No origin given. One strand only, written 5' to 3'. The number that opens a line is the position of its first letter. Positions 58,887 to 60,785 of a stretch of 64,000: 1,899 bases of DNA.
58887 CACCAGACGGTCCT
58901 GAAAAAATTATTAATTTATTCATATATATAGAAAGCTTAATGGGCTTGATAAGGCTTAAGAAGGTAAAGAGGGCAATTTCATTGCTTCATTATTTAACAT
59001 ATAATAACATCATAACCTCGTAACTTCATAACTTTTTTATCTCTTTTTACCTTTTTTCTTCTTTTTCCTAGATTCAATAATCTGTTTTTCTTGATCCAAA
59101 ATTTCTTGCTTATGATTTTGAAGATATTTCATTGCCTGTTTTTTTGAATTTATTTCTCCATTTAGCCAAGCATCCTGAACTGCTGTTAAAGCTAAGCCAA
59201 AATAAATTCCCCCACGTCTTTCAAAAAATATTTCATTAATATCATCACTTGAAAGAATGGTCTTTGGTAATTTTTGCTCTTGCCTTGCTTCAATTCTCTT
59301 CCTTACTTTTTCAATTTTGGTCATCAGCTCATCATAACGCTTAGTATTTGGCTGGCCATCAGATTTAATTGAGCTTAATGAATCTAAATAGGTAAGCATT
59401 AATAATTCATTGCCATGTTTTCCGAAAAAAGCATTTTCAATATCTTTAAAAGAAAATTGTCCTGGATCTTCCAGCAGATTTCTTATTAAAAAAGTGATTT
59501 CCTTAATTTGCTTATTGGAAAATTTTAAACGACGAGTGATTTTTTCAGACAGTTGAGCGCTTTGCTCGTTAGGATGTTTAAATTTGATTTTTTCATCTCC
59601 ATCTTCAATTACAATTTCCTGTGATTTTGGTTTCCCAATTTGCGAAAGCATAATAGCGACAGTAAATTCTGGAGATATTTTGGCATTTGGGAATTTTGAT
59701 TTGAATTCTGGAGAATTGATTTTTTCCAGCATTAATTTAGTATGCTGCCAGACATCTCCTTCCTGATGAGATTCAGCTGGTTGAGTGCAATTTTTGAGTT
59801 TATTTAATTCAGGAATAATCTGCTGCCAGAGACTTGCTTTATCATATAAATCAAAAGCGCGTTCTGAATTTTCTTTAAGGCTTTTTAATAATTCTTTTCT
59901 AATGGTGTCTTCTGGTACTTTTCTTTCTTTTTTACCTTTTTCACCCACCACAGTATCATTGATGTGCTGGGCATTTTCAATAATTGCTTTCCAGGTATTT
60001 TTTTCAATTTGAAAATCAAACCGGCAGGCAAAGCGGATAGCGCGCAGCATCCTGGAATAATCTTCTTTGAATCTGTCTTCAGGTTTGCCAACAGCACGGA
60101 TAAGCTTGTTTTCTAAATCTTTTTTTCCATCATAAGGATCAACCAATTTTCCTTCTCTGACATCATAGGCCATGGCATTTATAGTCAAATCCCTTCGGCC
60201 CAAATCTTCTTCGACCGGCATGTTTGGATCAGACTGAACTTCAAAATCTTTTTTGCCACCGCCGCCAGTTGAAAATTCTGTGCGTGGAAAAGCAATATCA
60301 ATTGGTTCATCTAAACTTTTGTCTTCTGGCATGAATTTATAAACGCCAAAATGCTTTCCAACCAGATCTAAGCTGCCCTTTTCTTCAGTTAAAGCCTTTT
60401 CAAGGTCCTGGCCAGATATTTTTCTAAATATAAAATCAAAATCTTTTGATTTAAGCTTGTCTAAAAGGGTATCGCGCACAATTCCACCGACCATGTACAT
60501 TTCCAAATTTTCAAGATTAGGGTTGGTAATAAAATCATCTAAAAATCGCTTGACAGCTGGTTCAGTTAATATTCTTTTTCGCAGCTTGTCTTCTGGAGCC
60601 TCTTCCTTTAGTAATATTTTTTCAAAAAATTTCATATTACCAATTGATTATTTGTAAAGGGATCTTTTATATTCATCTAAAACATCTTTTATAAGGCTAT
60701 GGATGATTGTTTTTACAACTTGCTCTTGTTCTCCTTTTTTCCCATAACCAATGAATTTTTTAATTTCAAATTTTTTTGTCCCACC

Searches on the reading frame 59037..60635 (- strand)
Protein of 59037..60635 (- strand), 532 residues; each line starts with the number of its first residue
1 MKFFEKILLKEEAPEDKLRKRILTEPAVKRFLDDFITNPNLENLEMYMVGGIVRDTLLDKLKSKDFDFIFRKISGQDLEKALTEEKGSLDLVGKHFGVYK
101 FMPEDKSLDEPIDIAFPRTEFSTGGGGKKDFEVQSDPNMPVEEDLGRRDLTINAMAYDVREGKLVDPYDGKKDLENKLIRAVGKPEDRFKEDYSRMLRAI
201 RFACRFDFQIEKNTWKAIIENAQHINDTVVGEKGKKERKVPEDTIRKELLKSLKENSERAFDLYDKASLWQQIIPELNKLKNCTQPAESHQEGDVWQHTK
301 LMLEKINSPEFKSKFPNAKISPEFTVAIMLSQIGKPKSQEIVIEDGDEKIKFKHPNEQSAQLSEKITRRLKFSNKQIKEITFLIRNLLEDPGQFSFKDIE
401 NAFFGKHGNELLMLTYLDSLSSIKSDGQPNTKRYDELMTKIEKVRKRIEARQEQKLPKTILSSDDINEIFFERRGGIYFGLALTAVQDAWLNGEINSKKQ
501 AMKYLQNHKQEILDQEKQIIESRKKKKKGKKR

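Call 25: search_protein_families(library=ncbifam, proteins=[window:59037-60635:-], max_evalue=1e-10)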
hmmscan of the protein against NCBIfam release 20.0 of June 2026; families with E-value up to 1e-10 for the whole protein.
window:59037-60635:- (532 aa): 9 families
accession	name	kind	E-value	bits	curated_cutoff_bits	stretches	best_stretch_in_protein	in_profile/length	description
NF008137.0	PRK10885.1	equivalog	7.5e-41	140.2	451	1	45-383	2-300/409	multifunctional CCA addition/repair protein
TIGR02692.1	tRNA_CCA_actino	equivalog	2e-38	132.2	438.8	1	41-391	25-346/466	CCA tRNA nucleotidyltransferase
NF009814.0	PRK13299.1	equivalog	4.4e-35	121.5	290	1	141-311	105-268/396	CCA tRNA nucleotidyltransferase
NF009813.0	PRK13298.1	equivalog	4e-31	108.4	606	1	45-385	2-305/417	tRNA CCA-pyrophosphorylase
TIGR01942.1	pcnB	subfamily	1.1e-25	90.4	305.65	1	45-228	31-203/425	polynucleotide adenylyltransferase PcnB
NF009812.0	PRK13297.1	equivalog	9.3e-24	84.2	624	1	38-281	6-223/364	tRNA CCA-pyrophosphorylase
NF008634.1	PRK11623.1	equivalog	6.3e-22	77.8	702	1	44-229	61-246/469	polynucleotide adenylyltransferase PcnB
NF009811.0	PRK13296.1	equivalog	1.7e-17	63.3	469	1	45-219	2-161/360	CCA tRNA nucleotidyltransferase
NF041569.1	A-tRNAntase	equivalog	4.3e-14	51.7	1440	1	33-226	469-652/880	A-adding tRNA nucleotidyltransferase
